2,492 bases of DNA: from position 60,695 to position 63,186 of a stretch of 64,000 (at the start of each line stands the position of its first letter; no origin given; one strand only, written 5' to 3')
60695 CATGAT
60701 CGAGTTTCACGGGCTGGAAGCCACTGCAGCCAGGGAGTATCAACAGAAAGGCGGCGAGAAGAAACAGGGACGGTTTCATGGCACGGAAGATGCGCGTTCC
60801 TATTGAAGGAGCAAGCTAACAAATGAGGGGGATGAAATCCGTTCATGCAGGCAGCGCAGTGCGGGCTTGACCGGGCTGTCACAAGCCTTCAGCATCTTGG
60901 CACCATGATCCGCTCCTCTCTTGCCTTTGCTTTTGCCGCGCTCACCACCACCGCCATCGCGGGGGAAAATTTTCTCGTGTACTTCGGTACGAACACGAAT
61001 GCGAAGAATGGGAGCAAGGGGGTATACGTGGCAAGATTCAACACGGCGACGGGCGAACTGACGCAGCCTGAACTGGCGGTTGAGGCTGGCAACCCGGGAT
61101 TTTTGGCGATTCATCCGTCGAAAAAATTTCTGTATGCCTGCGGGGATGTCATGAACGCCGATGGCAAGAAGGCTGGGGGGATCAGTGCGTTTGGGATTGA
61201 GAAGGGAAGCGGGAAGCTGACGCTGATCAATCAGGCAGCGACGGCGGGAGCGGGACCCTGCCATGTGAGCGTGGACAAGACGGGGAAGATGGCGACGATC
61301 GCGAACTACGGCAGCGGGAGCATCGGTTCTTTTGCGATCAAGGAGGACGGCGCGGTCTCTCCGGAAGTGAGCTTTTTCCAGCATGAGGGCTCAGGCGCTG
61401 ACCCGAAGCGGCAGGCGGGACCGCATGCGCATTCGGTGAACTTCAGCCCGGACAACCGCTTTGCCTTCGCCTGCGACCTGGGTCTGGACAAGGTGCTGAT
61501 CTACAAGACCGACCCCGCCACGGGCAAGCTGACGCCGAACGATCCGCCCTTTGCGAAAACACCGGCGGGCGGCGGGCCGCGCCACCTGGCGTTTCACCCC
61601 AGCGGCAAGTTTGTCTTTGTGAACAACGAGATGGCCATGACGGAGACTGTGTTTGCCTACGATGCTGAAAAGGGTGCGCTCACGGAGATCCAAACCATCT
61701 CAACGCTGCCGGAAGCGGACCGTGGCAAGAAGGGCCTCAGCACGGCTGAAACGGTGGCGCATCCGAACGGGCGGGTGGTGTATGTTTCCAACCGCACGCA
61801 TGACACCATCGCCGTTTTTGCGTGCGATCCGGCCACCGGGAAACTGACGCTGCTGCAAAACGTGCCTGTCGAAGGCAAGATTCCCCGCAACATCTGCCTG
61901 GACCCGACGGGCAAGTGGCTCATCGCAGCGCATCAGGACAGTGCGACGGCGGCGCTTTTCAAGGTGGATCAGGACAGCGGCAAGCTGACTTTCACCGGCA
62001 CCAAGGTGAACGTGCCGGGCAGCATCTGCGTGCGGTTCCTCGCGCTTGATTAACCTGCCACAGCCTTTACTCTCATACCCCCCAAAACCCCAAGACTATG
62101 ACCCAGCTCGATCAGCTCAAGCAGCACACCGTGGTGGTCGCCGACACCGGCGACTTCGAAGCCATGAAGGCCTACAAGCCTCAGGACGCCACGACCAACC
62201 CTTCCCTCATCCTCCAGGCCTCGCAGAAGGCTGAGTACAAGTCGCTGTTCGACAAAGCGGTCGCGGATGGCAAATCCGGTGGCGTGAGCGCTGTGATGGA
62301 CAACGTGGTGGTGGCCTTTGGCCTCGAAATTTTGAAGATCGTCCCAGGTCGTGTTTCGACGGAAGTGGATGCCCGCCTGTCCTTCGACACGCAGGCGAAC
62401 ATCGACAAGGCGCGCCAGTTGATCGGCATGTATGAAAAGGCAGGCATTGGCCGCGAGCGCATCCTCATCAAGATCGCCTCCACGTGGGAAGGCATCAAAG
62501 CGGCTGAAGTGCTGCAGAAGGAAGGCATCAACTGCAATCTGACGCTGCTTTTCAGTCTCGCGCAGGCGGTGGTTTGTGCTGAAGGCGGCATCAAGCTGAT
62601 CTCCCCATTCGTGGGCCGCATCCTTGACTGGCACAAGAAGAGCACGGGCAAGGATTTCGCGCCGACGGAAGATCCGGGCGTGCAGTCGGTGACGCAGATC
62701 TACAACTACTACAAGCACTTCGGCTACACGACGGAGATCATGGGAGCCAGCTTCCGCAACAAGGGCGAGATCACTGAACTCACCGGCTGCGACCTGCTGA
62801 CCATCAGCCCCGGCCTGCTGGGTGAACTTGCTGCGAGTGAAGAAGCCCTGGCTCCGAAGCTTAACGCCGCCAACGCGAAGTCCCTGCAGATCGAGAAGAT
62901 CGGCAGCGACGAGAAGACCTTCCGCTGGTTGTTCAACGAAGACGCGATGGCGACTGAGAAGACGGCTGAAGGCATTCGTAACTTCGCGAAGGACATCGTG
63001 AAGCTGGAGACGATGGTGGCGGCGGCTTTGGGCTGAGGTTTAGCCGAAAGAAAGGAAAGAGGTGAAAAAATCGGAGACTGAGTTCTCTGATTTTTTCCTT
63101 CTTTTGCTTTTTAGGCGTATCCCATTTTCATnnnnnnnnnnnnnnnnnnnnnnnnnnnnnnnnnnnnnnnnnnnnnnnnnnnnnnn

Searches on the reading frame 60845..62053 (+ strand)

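Call 9: search_protein_families(library=pfam, proteins=[window:60845-62053:+], max_evalue=0.001)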
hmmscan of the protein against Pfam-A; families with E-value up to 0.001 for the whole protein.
window:60845-62053:+ (402 aa): 3 families
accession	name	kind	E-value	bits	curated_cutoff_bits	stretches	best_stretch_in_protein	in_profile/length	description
PF10282.15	Lactonase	-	2.3e-115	385.9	21.7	1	45-398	2-344/344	Lactonase, 7-bladed beta-propeller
PF08450.18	SGL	-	0.00011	22.4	26.3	0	197-241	138-181/246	SMP-30/Gluconolactonase/LRE-like region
PF00400.38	WD40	-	0.00012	22.9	27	0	196-216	15-33/39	WD domain, G-beta repeat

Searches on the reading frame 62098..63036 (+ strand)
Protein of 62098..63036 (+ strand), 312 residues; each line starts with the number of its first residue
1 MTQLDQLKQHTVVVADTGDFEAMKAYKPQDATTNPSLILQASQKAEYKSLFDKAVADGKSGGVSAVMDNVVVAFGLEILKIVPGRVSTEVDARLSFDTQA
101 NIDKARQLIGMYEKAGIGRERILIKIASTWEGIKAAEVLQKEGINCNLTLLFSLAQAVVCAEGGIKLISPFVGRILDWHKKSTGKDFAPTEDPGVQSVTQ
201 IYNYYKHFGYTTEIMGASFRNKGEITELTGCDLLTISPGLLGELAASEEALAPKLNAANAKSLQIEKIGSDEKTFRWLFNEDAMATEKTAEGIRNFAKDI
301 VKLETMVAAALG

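Call 9: search_protein_families(library=pfam, proteins=[window:62098-63036:+], max_evalue=0.001)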
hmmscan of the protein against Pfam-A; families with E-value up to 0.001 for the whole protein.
window:62098-63036:+ (312 aa): 1 family
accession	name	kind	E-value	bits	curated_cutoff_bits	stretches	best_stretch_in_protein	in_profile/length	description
PF00923.25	TAL_FSA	-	6.7e-93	311.6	27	1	13-305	1-283/285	Transaldolase/Fructose-6-phosphate aldolase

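Call 18: find_encoding_contigs(protein=window:62098-63036:+, flank=10000, max_places=4)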
Protein window:62098-63036:+ (312 aa): 3 contigs read that carry it; 2 places shown.
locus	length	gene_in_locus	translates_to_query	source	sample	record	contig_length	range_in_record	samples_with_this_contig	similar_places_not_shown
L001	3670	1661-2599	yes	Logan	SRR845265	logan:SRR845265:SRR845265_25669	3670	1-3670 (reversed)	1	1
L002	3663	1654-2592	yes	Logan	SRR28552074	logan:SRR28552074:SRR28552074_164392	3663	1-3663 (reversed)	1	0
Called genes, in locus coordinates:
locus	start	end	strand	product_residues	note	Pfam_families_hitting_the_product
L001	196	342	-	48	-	-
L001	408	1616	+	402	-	PF10282:Lactonase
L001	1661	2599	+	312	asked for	PF00923:TAL_FSA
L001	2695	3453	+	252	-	PF00977:His_biosynth, PF03060:NMO (faint)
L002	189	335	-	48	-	-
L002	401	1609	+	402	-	PF10282:Lactonase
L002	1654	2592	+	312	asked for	PF00923:TAL_FSA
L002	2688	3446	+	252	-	PF00977:His_biosynth, PF03060:NMO (faint), PF01207:Dus (faint)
